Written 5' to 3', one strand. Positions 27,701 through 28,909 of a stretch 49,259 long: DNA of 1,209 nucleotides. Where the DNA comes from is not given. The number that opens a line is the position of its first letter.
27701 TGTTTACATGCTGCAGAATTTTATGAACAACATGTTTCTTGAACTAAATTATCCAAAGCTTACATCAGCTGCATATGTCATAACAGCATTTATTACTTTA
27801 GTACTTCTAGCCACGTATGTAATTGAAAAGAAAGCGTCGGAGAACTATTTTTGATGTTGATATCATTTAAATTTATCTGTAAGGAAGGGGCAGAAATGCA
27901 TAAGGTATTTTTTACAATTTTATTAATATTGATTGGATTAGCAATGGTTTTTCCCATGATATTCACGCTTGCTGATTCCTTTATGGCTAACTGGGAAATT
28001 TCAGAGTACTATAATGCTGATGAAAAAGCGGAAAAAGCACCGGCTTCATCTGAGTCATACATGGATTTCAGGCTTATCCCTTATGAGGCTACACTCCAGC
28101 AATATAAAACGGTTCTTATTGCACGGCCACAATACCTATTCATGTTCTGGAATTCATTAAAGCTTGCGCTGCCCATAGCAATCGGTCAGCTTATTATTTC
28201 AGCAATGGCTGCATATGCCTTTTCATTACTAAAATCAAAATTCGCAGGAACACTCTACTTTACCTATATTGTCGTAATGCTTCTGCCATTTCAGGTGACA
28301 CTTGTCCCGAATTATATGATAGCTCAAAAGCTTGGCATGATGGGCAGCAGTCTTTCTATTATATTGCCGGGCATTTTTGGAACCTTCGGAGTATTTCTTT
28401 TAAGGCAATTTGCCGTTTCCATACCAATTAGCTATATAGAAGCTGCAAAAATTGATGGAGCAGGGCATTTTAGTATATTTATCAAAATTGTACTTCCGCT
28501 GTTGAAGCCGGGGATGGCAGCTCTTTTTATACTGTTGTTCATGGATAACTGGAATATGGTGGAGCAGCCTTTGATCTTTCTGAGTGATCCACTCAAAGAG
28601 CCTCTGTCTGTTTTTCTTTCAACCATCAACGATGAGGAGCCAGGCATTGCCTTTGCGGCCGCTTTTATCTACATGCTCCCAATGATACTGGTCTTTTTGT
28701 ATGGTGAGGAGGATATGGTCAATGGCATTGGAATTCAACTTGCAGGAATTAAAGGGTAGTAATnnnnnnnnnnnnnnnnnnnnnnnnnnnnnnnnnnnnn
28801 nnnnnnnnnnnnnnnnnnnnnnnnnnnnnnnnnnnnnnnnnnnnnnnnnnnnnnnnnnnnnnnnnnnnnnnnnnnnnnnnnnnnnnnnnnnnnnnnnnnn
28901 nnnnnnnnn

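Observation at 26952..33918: Importer-type MalF/MalG permeases in one operon with an HlyD-like membrane-fusion protein, an SBP and a dedicated two-component system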

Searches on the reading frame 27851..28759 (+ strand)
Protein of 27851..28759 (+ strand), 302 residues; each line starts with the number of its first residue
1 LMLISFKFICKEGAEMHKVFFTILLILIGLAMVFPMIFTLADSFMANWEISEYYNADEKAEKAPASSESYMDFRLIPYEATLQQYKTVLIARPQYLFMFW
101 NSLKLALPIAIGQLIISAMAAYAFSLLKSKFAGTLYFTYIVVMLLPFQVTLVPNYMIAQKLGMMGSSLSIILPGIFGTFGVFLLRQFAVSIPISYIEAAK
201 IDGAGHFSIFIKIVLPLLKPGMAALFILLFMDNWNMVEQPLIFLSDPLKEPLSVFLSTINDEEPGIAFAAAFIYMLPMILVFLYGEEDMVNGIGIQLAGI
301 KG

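Call 3: search_protein_families(library=pfam, proteins=[window:27851-28759:+], max_evalue=0.01)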
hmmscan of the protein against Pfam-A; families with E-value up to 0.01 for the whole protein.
window:27851-28759:+ (302 aa): 1 family
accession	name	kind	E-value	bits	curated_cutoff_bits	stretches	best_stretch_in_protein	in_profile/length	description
PF00528.27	BPD_transp_1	-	5.9e-14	52.6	26.4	1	115-282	3-172/184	Binding-protein-dependent transport system inner membrane component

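Call 4: search_protein_families(library=ncbifam, proteins=[window:27851-28759:+], max_evalue=0.01)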
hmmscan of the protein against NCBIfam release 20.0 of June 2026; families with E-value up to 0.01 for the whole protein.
window:27851-28759:+ (302 aa): 10 families
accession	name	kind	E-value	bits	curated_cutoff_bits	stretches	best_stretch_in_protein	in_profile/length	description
NF008210.0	PRK10973.1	equivalog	1.1e-23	84.3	297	1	92-284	70-267/281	sn-glycerol-3-phosphate ABC transporter permease UgpE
NF040932.1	ABC_arch_GlcU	equivalog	1.9e-21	76.9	340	1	78-287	44-258/272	glucose ABC transporter permease GlcU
NF008231.0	PRK10998.1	equivalog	2.9e-17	63.2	261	1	17-294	11-290/296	maltose ABC transporter permease MalG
TIGR01581.1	Mo_ABC_porter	hypoth_equivalog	2.9e-06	26.9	210.3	1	142-231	77-169/225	ABC transporter permease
NF040931.1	ABC_arch_GlcT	equivalog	7.2e-06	25.8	360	1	177-249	156-227/278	glucose ABC transporter permease GlcT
NF007852.0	PRK10561.1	equivalog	4.2e-05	23.5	335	1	188-227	181-220/295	sn-glycerol-3-phosphate ABC transporter permease UgpA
NF008232.0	PRK10999.1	equivalog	0.00033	19.5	392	1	190-236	400-446/520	maltose ABC transporter permease MalF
NF007047.0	PRK09500.1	equivalog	0.00046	19.9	326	1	83-231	45-194/257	spermidine/putrescine ABC transporter permease PotC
NF007044.0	PRK09497.1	equivalog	0.0018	17.8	348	1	162-232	145-217/285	spermidine/putrescine ABC transporter permease PotB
NF011624.0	PRK15050.1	equivalog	0.0059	15.8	247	1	190-232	186-228/297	2-aminoethylphosphonate ABC transporter permease subunit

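Call 31: find_related_loci(query=A2, collection=genome_contigs, flank=7000)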
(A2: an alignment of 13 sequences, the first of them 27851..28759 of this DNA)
Query A2 (302 aa) in genome_contigs; peptide patterns used: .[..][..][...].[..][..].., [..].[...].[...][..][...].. (x = any residue, [..] = any of these).
600 stretches matched a pattern (row limit reached: there are more); 577 encode a relative of the query (tblastn E <= 1e-3); the best 80 are kept; 80 distinct loci.
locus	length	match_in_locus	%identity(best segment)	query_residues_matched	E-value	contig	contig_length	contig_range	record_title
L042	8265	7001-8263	56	10-301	4e-103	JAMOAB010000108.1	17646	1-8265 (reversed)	MAG: Bacillota bacterium isolate Bin_63 Bin_63_scaffold_2925, whole genome shotgun sequence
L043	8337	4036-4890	56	18-302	9e-102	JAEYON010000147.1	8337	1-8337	MAG: Bacillota bacterium isolate OH_CBB_153 k127_1629795, whole genome shotgun sequence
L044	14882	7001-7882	55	10-302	2e-100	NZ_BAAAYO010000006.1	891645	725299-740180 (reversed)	Paenibacillus hodogayensis strain JCM 12520 sequence06, whole genome shotgun sequence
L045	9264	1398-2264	55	15-302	2e-99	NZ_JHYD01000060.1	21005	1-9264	Ruminiclostridium cellobioparum DSM 1351 = ATCC 15832 T344DRAFT_scaffold00048.48_C, whole genome shotgun sequence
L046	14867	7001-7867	53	15-302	3e-98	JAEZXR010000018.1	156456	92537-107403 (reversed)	MAG: Bacillota bacterium isolate OH_PFB_209 k127_1059947, whole genome shotgun sequence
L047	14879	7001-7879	53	11-302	3e-98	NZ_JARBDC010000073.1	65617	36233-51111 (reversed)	Paenibacillus sp. GYB003 GYB003_genome_contig_75, whole genome shotgun sequence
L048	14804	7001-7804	57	35-302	6e-98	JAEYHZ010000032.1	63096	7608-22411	MAG: Bacillota bacterium isolate OH_HFB_338 k127_1651607, whole genome shotgun sequence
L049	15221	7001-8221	52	17-293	2e-97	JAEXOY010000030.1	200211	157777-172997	MAG: Bacillota bacterium isolate OH_HBrB_169 k127_2299407, whole genome shotgun sequence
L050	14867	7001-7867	53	15-302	3e-97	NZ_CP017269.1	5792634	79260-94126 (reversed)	Geosporobacter ferrireducens strain IRF9 chromosome, complete genome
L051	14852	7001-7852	53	13-302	4e-97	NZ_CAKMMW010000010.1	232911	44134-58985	Paenibacillus allorhizoplanae strain CIP 111891, whole genome shotgun sequence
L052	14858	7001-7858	53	18-302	9e-96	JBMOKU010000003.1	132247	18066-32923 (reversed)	MAG: Bacillota bacterium isolate Betzabe_MAG006 MAG006_3, whole genome shotgun sequence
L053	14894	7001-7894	51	11-302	2e-95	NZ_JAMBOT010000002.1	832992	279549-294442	Paenibacillus pasadenensis strain MER37 NODE_2_, whole genome shotgun sequence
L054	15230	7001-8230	53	15-301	3e-95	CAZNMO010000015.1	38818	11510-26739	MAG TPA_asm: uncultured Clostridiaceae bacterium isolate binchicken_co158_98 genome assembly, contig: NODE_900_length_38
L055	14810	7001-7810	55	33-302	5e-95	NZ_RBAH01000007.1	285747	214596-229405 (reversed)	Paenibacillus ginsengarvi strain KCTC 13059 NODE_7_length_285747_cov_29.434889, whole genome shotgun sequence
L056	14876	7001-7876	52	13-302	4e-95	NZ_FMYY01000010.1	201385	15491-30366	Paenibacillus sp. cl123, whole genome shotgun sequence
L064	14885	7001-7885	48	9-302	2e-90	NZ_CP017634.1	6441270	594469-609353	Candidatus Formimonas warabiya strain DCMF chromosome, complete genome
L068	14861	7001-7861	49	10-302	4e-90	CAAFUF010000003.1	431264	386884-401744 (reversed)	MAG TPA_asm: Paenibacillaceae bacterium, isolate HGM11183, WGS project CAAFUF010000000 data, contig: SRS311478_6_k119_45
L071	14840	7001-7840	48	17-302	5e-88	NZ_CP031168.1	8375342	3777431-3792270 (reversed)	Paenibacillus sp. H1-7 chromosome, complete genome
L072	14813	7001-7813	52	33-302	6e-88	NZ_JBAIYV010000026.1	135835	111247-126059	Desulfotomaculum sp. 1211_IL3151 NODE_11_length_135835_cov_20.427189, whole genome shotgun sequence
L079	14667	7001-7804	50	21-301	1e-84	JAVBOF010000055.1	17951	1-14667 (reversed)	MAG: Eubacteriales bacterium isolate EPI_MAG_00101 c_000000305619, whole genome shotgun sequence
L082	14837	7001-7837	50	26-301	4e-84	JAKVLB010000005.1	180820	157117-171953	MAG: Mageeibacillus sp. isolate UW_MP_SACCH1_1 Ga0455789_0000011, whole genome shotgun sequence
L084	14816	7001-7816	50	22-302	4e-84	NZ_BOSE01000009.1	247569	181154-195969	Paenibacillus montaniterrae strain J40TS1 sequence09, whole genome shotgun sequence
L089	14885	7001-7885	48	17-301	4e-83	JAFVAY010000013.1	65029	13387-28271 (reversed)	MAG: Clostridiales bacterium isolate RGIG5005 Roe_deer_Rumen-5__c3424, whole genome shotgun sequence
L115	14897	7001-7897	44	11-302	1e-78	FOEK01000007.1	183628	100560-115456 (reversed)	Lachnospiraceae bacterium NE2001 genome assembly, contig: IE09DRAFT_scaffold00007.7, whole genome shotgun sequence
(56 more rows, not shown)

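Call 35: search_protein_families(library=pfam, proteins=[L045:3690-5093:+, L050:9217-10617:+, L064:9142-10545:+, L064:10583-11713:+, L072:10480-11604:+, L089:9741-10964:+, L089:11045-12175:+, L089:12415-13812:+, L079:10554-11663:+, L050:2119-3636:+], max_evalue=0.001)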
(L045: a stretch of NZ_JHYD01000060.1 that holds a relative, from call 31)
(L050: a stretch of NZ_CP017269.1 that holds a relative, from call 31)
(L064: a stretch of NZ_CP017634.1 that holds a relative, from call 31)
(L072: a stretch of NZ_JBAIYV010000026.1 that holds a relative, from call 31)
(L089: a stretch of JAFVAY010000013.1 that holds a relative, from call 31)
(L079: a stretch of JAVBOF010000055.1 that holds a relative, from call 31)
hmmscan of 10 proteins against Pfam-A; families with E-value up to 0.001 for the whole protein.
L045:3690-5093:+ (467 aa): 1 family
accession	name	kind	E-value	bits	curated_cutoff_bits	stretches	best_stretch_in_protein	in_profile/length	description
PF12704.14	MacB_PCD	-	6.4e-17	63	27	1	45-225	37-204/207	MacB-like periplasmic core domain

L050:9217-10617:+ (466 aa): 1 family
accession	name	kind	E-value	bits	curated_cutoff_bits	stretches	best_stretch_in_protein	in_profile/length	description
PF12704.14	MacB_PCD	-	5.8e-18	66.4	27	1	10-224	2-205/207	MacB-like periplasmic core domain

L064:9142-10545:+ (467 aa): 1 family
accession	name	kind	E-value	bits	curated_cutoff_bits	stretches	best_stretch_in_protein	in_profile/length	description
PF12704.14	MacB_PCD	-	1.7e-17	64.8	27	1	15-213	13-196/207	MacB-like periplasmic core domain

L064:10583-11713:+ (376 aa): 10 families
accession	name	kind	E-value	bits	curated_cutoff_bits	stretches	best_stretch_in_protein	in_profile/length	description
PF00005.33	ABC_tran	-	7.5e-33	114.5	25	1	21-162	2-136/137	ABC transporter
PF17912.7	OB_MalK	-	5.8e-13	49.9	27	1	236-292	1-53/53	MalK OB fold domain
PF08402.16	TOBE_2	-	2.9e-08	34.2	21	1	285-360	1-76/76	TOBE domain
PF02463.25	SMC_N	-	7.2e-07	29.3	40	1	29-211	23-217/220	RecF/RecN/SMC N terminal domain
PF03215.21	Rad17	-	4.1e-06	27.3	23.8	1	24-127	39-141/186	Rad17 P-loop domain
PF13304.12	AAA_21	-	6.9e-06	26.8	27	0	33-54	2-23/304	AAA domain, putative AbiEii toxin, Type IV TA system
PF13401.12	AAA_22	-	0.00016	22.4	27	1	29-56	4-31/130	AAA domain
PF03459.23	TOBE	-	0.0006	20.4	22.3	0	306-358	6-63/64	TOBE domain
PF20703.3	nSTAND1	-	0.0007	19.8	27.1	1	10-53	13-54/379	Novel STAND NTPase 1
PF24389.1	ORC-CDC6-like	-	0.00084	18.6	27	0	28-50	30-52/571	ORC-CDC6-like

L072:10480-11604:+ (374 aa): 10 families
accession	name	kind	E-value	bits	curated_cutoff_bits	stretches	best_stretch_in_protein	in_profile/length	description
PF00005.33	ABC_tran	-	2e-32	113.1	25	1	21-162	2-136/137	ABC transporter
PF17912.7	OB_MalK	-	3.5e-13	50.7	27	1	236-292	1-53/53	MalK OB fold domain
PF08402.16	TOBE_2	-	4.5e-08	33.5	21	1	285-360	1-76/76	TOBE domain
PF02463.25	SMC_N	-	8e-07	29.1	40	1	29-211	23-217/220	RecF/RecN/SMC N terminal domain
PF03215.21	Rad17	-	1.5e-05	25.5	23.8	1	22-97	37-112/186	Rad17 P-loop domain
PF13304.12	AAA_21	-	2.2e-05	25.1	27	0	33-54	2-23/304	AAA domain, putative AbiEii toxin, Type IV TA system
PF20703.3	nSTAND1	-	8.7e-05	22.8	27.1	1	8-53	11-54/379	Novel STAND NTPase 1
PF13401.12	AAA_22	-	0.00016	22.5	27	1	29-64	4-33/130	AAA domain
PF03459.23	TOBE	-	0.00023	21.7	22.3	1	306-358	6-63/64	TOBE domain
PF20720.3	nSTAND3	-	0.00096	19.3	27.2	0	26-51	13-38/155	Novel STAND NTPase 3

L089:9741-10964:+ (407 aa): 1 family
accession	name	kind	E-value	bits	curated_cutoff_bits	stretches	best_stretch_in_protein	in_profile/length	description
PF12704.14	MacB_PCD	-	8.6e-08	33.1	27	1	153-261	73-178/207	MacB-like periplasmic core domain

L089:11045-12175:+ (376 aa): 0 families

L089:12415-13812:+ (465 aa): 1 family
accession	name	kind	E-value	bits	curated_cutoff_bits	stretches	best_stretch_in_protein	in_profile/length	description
PF01547.30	SBP_bac_1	-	6.1e-10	40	26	1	86-350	9-286/307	Bacterial extracellular solute-binding protein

L079:10554-11663:+ (369 aa): 6 families
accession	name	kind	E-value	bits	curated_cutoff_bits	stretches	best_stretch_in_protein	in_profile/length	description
PF00005.33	ABC_tran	-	1.3e-31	110.5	25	1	30-172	1-136/137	ABC transporter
PF17912.7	OB_MalK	-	1e-09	39.6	27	1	246-302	1-53/53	MalK OB fold domain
PF08402.16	TOBE_2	-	4.1e-09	36.9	21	1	295-361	1-69/76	TOBE domain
PF02463.25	SMC_N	-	0.00013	22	40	0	42-220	26-216/220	RecF/RecN/SMC N terminal domain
PF03215.21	Rad17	-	0.00018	21.9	23.8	1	44-107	49-112/186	Rad17 P-loop domain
PF13304.12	AAA_21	-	0.00028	21.5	27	0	42-78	1-49/304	AAA domain, putative AbiEii toxin, Type IV TA system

L050:2119-3636:+ (505 aa): 0 families

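Call 42: search_protein_families(library=pfam, proteins=[L051:11917-14067:+, L071:10459-12633:+, L084:10519-13275:+, L068:10588-13188:+, L046:4488-6824:+, L048:3611-5002:+, L052:1857-4253:+, L115:11084-13951:+, L082:12572-14837:+, L048:10572-12905:+], max_evalue=0.001)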
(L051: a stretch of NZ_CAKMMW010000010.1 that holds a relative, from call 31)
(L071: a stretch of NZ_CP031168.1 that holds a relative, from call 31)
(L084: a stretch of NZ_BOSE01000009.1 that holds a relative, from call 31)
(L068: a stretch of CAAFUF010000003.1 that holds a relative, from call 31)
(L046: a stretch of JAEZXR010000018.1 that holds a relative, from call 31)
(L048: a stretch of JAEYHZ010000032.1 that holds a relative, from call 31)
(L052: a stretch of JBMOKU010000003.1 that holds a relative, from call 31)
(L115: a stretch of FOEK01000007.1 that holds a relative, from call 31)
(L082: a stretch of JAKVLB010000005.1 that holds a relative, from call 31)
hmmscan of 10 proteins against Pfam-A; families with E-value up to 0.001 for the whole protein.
L051:11917-14067:+ (716 aa): 1 family
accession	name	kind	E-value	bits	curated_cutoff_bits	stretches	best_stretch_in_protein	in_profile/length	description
PF11611.13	DUF4352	-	7.4e-06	26.7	25.9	0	70-124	34-92/122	Domain of unknown function (DUF4352)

L071:10459-12633:+ (724 aa): 0 families

L084:10519-13275:+ (918 aa): 6 families
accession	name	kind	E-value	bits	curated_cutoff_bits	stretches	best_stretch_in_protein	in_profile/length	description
PF06439.18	3keto-disac_hyd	-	1.9e-28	100.2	26.8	2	578-740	6-184/187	3-keto-disaccharide hydrolase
PF13385.13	Laminin_G_3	-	3.2e-16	60.3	27.6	2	613-721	5-112/151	Concanavalin A-like lectin/glucanases superfamily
PF21708.4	Glyco_hydro_59_C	-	6.9e-10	39.6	27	2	787-897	41-156/175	Galactocerebrosidase, C-terminal lectin domain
PF00295.23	Glyco_hydro_28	-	1.7e-09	37.7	22.9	1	220-388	11-167/324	Glycosyl hydrolases family 28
PF19763.6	DUF6250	-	3.7e-08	33.8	26.9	0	852-908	108-163/165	Domain of unknown function (DUF6250)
PF02210.31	Laminin_G_2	-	8.1e-05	23.5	22.9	0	637-720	3-85/126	Laminin G domain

L068:10588-13188:+ (866 aa): 4 families
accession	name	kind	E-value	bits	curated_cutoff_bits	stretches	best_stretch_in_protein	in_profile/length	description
PF02368.24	Big_2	-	1.2e-42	144.2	22.8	7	201-275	4-75/79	Bacterial Ig-like domain (group 2)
PF21461.3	HL_N-beta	-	5.4e-16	58.6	27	0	152-184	12-44/57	Hyaluronate lyase, N-terminal beta-sheet domain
PF22359.2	Big-like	-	5.9e-16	58.9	27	0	572-611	6-46/48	Bacterial Ig-like domain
PF07523.18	Big_3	-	0.00016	22.3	21.2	0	330-362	36-68/68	Bacterial Ig-like domain (group 3)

L046:4488-6824:+ (778 aa): 1 family
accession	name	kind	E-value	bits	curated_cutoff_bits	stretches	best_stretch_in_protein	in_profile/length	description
PF00395.25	SLH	-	9.4e-16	58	20.8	2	31-72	2-43/44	S-layer homology domain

L048:3611-5002:+ (463 aa): 2 families
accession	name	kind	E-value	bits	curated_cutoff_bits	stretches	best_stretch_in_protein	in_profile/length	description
PF02687.27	FtsX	-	4.1e-08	33.7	25.5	1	295-387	2-90/120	FtsX-like permease C-terminal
PF12704.14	MacB_PCD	-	1.5e-07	32.4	27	1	129-259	88-203/207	MacB-like periplasmic core domain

L052:1857-4253:+ (798 aa): 4 families
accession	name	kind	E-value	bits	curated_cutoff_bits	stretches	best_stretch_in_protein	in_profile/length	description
PF13654.12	AAA_32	-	6.8e-56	188.4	21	1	316-448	1-133/133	LonB-like, AAA domain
PF20436.4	LonB_AAA-LID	-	1.4e-23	83.1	22.4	1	476-540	1-65/65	Archaeal LonB, AAA+ ATPase LID domain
PF20437.3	LonC_helical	-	3.1e-17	62.7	24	1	88-119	1-32/34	Lon-like LonC helical domain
PF05362.19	Lon_C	-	1.5e-08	34.9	21.1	1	650-753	108-200/205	Lon protease (S16) C-terminal proteolytic domain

L115:11084-13951:+ (955 aa): 5 families
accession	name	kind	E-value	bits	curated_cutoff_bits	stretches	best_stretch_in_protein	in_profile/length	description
PF22521.2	HypF_C_2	-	2.2e-42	145.9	27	1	658-949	1-241/241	Carbamoyltransferase, Kae1-like Domain, second subdomain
PF01300.24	Sua5_yciO_yrdC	-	5.8e-25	88.3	25.1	1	301-440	2-144/178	Telomere recombination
PF07503.17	zf-HYPF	-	2.6e-24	85.2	23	2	196-229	1-34/34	HypF finger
PF17788.7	HypF_C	-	8e-17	62.2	23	1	546-649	4-99/99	HypF Kae1-like domain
PF00708.24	Acylphosphatase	-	9e-13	48.8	22.5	1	4-79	1-76/85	Acylphosphatase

L082:12572-14837:+ (755 aa): 2 families
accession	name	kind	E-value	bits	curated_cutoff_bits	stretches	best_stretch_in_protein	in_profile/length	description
PF00310.26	GATase_2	-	4.4e-161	536.7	19.9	1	60-475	1-420/420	Glutamine amidotransferases class-II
PF04898.20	Glu_syn_central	-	3.7e-82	276.3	22.8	1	504-755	2-249/277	Glutamate synthase central domain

L048:10572-12905:+ (777 aa): 2 families
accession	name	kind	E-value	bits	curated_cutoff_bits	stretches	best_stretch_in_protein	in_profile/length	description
PF01547.30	SBP_bac_1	-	4.2e-18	66.8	26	1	376-668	12-307/307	Bacterial extracellular solute-binding protein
PF13416.11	SBP_bac_8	-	6.6e-17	62.6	27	1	404-676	17-261/279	Bacterial extracellular solute-binding protein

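Call 87: search_protein_representatives(protein=window:27851-28759:+)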
Query: 302 residues. Proteins with E-value up to 0.001 (for the whole library): 24770; up to 1e-10: 9927; up to 1e-30: 365. The best 150 are listed.
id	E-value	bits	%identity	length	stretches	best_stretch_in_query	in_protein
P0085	2.4e-90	319.6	56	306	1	13-301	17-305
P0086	6.9e-74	265.5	49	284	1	22-294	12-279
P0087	1.3e-73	264.6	49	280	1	21-293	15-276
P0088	3.3e-73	263.3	34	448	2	44-293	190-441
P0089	1.0e-69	251.8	47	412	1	18-294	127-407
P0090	2.6e-67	244.0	51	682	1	64-301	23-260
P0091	4.4e-67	243.2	44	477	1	15-294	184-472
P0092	6.8e-67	242.6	44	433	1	18-297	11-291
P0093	7.5e-67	242.5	45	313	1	18-302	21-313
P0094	7.1e-66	239.3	44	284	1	23-301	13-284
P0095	8.0e-66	239.1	44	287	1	18-301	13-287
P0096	1.2e-65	238.5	45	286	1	18-294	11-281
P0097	6.9e-65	236.0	43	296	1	16-295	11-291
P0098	6.8e-64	232.7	47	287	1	18-293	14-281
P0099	1.0e-63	232.1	43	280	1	18-296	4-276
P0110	2.9e-59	217.6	42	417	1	18-296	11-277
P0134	7.7e-54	199.8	38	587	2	19-284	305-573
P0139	5.0e-53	197.1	37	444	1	22-293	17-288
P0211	5.6e-42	160.8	34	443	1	32-292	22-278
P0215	1.5e-41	159.4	38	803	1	23-280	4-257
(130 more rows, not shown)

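Call 88: search_protein_families(library=pfam, proteins=[P0090, P0215, P0092, P0139, P0211, P0110, P0134, P0088], max_evalue=0.01)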
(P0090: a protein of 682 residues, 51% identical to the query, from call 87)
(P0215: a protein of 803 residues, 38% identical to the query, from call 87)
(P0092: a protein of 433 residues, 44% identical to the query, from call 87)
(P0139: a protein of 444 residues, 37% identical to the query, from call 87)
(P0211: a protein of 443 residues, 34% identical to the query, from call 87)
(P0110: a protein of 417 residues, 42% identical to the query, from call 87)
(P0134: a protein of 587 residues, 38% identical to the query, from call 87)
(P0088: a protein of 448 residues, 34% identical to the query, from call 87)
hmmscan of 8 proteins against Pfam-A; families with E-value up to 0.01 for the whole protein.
P0090 (682 aa): 6 families
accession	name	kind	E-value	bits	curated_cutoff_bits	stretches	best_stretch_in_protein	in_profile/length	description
PF16576.10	HlyD_D23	-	3.4e-12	46.5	30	1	435-587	55-208/214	Barrel-sandwich domain of CusB or HlyD membrane-fusion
PF00528.27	BPD_transp_1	-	5.4e-10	39.7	26.4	1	74-240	3-170/184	Binding-protein-dependent transport system inner membrane component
PF13533.13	Biotin_lipoyl_2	-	2e-07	31.1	29.8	1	343-364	11-32/32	Biotin-lipoyl like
PF13437.12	HlyD_3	-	5.2e-06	27.6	22.2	1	495-583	2-96/106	HlyD family secretion protein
PF00364.28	Biotin_lipoyl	-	0.0019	18.4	22.1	0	343-362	16-35/73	Biotin-requiring enzyme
PF00358.26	PTS_EIIA_1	-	0.0061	16.7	27.2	0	346-373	86-113/127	phosphoenolpyruvate-dependent sugar phosphotransferase system, EIIA 1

P0215 (803 aa): 2 families
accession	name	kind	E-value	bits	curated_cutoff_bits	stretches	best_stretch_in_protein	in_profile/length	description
PF00528.27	BPD_transp_1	-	2.8e-13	50.4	26.4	1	97-252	4-164/184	Binding-protein-dependent transport system inner membrane component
PF13533.13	Biotin_lipoyl_2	-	0.0076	16.5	29.8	0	378-398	11-31/32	Biotin-lipoyl like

P0092 (433 aa): 1 family
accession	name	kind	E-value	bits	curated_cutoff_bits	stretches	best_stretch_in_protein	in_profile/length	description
PF00528.27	BPD_transp_1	-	4.8e-13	49.7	26.4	1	119-285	10-180/184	Binding-protein-dependent transport system inner membrane component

P0139 (444 aa): 1 family
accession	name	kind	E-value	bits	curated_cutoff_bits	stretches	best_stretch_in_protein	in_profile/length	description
PF00528.27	BPD_transp_1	-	2.7e-11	44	26.4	1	113-279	5-173/184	Binding-protein-dependent transport system inner membrane component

P0211 (443 aa): 1 family
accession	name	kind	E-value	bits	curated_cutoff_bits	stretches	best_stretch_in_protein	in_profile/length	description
PF00528.27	BPD_transp_1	-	2.5e-08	34.3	26.4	1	105-266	3-169/184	Binding-protein-dependent transport system inner membrane component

P0110 (417 aa): 1 family
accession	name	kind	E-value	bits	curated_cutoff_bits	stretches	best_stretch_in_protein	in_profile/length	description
PF00528.27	BPD_transp_1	-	4.8e-14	52.9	26.4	1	96-272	3-180/184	Binding-protein-dependent transport system inner membrane component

P0134 (587 aa): 2 families
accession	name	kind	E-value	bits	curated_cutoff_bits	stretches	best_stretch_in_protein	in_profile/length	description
PF00528.27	BPD_transp_1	-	1.5e-23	83.9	26.4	2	409-573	5-174/184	Binding-protein-dependent transport system inner membrane component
PF03840.19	SecG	-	0.0071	16.9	29.2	1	263-323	4-65/70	Preprotein translocase SecG subunit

P0088 (448 aa): 1 family
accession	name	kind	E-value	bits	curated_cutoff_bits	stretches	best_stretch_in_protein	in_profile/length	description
PF00528.27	BPD_transp_1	-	3.3e-12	46.9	26.4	1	262-441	2-182/184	Binding-protein-dependent transport system inner membrane component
